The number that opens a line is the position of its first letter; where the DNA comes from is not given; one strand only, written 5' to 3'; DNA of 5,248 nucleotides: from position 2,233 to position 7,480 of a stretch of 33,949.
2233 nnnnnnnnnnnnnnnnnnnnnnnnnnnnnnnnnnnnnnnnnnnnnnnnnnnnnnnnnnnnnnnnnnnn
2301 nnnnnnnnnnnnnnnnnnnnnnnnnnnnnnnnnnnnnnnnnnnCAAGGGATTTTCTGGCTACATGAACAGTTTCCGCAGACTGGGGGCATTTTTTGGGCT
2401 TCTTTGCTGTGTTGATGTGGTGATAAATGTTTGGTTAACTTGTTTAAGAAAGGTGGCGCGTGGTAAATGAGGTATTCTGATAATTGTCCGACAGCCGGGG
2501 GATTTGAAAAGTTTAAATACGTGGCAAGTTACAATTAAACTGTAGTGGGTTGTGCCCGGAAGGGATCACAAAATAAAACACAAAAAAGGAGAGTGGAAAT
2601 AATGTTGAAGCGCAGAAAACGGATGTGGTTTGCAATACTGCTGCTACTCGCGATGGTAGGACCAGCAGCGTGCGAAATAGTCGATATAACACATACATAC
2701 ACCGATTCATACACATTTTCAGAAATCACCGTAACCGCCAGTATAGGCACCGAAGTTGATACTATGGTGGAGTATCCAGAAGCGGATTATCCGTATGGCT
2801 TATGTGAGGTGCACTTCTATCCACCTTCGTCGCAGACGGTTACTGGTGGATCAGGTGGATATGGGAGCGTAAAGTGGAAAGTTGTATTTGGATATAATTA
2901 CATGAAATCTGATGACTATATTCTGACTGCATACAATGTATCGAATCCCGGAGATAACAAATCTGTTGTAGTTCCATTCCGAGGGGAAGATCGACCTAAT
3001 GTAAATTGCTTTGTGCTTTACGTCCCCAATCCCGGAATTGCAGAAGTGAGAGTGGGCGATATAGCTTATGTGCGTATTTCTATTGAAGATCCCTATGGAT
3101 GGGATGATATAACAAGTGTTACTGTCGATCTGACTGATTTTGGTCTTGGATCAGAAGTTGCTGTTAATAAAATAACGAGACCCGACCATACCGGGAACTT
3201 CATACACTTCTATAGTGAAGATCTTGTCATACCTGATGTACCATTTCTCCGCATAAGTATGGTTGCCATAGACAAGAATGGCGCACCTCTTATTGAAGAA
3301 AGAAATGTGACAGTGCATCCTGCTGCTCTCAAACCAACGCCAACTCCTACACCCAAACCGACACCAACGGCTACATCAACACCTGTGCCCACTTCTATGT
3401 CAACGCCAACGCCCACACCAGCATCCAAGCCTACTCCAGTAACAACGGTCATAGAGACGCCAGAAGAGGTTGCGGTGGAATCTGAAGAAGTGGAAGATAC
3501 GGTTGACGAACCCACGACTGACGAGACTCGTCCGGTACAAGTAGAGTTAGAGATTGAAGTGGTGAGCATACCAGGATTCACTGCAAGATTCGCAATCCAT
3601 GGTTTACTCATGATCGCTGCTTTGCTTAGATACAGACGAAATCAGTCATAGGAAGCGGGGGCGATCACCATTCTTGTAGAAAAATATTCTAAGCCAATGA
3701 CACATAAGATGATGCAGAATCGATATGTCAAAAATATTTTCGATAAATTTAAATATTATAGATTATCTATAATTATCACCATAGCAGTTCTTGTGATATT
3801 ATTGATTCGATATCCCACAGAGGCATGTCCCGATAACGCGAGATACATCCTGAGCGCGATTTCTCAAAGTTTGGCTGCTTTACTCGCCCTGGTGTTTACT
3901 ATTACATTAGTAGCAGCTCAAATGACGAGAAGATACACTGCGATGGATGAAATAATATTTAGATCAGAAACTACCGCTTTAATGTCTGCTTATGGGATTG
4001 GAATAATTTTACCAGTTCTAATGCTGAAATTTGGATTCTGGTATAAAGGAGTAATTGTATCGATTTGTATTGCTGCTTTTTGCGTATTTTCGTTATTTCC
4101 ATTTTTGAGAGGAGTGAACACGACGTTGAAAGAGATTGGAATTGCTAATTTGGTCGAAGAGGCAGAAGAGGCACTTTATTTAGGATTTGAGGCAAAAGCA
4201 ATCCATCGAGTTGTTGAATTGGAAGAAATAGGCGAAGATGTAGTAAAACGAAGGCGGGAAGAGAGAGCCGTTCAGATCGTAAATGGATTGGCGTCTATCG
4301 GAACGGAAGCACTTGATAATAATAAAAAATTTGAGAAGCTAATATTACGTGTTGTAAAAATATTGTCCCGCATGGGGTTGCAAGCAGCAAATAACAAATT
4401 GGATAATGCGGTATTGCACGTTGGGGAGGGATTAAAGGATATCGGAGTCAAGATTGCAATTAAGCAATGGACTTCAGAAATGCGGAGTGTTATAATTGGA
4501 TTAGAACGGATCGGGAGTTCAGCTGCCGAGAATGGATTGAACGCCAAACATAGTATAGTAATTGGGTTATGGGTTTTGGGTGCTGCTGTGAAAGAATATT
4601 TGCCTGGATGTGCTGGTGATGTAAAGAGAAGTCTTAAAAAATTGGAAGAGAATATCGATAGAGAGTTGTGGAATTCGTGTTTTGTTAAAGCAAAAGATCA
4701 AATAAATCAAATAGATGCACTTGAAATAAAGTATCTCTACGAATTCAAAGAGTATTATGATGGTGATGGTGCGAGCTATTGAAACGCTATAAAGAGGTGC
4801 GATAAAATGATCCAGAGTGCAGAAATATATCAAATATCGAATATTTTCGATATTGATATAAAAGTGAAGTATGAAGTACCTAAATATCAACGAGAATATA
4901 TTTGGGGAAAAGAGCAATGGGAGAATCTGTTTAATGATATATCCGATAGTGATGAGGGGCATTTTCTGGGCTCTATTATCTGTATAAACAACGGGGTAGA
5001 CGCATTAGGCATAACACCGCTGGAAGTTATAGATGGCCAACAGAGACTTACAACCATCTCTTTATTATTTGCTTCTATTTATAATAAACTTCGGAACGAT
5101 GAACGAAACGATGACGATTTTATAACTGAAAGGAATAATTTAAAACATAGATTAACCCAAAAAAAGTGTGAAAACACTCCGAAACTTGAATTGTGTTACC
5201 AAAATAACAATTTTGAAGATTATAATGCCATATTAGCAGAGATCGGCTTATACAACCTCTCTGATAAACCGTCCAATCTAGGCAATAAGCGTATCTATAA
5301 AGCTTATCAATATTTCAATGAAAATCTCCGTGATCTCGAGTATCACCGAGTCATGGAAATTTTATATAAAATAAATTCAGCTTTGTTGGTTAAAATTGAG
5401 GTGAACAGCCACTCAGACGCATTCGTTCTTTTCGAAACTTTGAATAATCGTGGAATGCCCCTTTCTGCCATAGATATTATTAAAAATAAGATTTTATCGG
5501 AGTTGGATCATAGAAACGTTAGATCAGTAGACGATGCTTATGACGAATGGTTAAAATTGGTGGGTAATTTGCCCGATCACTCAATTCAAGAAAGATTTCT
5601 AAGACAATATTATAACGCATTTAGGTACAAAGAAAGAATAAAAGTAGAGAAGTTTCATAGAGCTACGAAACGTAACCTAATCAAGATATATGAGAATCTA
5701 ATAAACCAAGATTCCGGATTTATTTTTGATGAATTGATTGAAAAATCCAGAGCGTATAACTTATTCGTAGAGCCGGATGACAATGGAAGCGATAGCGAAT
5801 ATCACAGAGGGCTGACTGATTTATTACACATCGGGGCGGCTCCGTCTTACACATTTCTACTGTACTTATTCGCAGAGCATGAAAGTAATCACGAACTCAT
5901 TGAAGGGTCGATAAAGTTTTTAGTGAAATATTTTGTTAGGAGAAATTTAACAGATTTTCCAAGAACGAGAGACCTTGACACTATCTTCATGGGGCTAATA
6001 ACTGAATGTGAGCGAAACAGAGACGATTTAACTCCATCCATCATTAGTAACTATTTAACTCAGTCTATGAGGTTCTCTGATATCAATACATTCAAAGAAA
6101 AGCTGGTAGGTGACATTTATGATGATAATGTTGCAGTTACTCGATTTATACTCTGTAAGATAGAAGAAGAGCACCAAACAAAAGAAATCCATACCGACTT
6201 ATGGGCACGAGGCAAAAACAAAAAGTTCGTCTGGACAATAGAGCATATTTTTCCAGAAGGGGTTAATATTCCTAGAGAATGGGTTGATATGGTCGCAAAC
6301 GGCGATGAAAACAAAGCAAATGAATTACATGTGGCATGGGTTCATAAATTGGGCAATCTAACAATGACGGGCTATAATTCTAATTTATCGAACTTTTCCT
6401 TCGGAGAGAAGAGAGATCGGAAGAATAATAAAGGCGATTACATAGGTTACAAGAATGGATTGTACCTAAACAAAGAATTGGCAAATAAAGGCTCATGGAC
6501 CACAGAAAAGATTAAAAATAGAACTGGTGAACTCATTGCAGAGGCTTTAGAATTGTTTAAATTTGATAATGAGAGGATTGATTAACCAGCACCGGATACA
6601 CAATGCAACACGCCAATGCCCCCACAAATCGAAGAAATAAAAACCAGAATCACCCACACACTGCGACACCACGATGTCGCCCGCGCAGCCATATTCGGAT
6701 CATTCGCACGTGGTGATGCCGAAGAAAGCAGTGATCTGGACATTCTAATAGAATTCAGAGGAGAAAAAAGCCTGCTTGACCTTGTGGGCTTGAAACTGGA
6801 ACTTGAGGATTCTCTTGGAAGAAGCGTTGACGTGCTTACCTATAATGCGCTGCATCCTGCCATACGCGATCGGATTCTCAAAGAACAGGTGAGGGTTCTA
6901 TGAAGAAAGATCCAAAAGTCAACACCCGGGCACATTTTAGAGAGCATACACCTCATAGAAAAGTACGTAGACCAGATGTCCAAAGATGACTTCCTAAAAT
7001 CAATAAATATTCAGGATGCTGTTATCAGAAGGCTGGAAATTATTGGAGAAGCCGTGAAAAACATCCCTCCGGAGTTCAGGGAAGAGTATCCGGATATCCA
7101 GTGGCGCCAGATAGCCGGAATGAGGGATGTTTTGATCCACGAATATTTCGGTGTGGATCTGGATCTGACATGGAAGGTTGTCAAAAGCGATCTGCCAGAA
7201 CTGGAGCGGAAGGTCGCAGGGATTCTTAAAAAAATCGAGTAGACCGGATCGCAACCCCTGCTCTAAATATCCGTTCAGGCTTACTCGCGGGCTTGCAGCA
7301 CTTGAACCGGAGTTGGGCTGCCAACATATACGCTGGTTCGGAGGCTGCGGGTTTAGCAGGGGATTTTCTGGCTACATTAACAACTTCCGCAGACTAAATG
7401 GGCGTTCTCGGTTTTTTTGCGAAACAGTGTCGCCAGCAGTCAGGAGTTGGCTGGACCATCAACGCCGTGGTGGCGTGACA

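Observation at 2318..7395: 4.9-kb defence/surface-protein island bracketed by a 65-bp direct repeat duplicating the 3' end of the citG-like gene; no integrase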

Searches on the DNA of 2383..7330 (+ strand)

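Call 52: search_dna_similar(query=window:2383-7330:+, collection=phages, mode=distant, max_rows=10)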
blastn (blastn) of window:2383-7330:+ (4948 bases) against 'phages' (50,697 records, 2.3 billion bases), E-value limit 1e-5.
No match.

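Call 53: search_dna_similar(query=window:2383-7330:+, collection=plasmids, mode=distant, max_rows=10)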
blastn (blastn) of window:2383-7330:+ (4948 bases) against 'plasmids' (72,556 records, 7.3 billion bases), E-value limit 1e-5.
No match.

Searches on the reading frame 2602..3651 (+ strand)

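Call 13: search_protein_families(library=pfam, proteins=[window:2602-3651:+], max_evalue=0.01)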
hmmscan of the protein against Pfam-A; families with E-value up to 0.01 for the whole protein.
window:2602-3651:+ (349 aa): 1 family
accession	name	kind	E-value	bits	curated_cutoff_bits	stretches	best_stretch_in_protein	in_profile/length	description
PF18204.6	PGF-CTERM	-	0.0076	16.6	18.8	0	323-343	1-21/23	PGF-CTERM motif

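Call 14: search_protein_families(library=ncbifam, proteins=[window:2602-3651:+], max_evalue=0.01)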
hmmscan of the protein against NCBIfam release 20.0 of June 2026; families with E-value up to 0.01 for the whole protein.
window:2602-3651:+ (349 aa): 1 family
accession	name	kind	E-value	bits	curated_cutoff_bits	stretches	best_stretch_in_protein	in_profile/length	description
NF008084.0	PRK10819.1-5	equivalog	0.0016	18.4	315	1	216-313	48-142/249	TonB system transport protein TonB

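Call 50: search_protein_families(library=padloc, proteins=[window:2602-3651:+], max_evalue=0.01)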
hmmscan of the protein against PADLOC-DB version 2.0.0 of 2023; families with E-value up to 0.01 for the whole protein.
window:2602-3651:+ (349 aa): 0 families

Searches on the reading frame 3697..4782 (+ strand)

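Call 13: search_protein_families(library=pfam, proteins=[window:3697-4782:+], max_evalue=0.01)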
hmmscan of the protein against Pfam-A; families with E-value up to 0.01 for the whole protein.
window:3697-4782:+ (361 aa): 1 family
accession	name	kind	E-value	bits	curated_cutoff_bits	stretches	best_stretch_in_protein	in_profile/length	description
PF15013.11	CCSMST1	-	0.0094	16.5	26.1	0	115-143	29-55/74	CCSMST1 family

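Call 14: search_protein_families(library=ncbifam, proteins=[window:3697-4782:+], max_evalue=0.01)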
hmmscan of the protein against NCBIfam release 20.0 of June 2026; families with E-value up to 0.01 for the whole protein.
window:3697-4782:+ (361 aa): 0 families

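Call 50: search_protein_families(library=padloc, proteins=[window:3697-4782:+], max_evalue=0.01)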
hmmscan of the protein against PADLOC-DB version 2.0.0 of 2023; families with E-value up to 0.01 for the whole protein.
window:3697-4782:+ (361 aa): 0 families

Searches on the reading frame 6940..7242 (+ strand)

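Call 13: search_protein_families(library=pfam, proteins=[window:6940-7242:+], max_evalue=0.01)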
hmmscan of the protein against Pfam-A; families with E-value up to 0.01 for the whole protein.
window:6940-7242:+ (100 aa): 1 family
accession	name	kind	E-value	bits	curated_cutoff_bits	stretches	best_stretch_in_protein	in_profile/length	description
PF01934.22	HepT-like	-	1.7e-31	108.9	23.5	1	1-92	3-117/120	Ribonuclease HepT-like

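Call 14: search_protein_families(library=ncbifam, proteins=[window:6940-7242:+], max_evalue=0.01)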
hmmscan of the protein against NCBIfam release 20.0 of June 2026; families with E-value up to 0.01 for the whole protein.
window:6940-7242:+ (100 aa): 1 family
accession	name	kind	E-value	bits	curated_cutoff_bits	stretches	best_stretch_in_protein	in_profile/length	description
NF047751.1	HepT_toxin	equivalog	1.4e-12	47.5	60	2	54-90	83-119/120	type VII toxin-antitoxin system HepT family RNase toxin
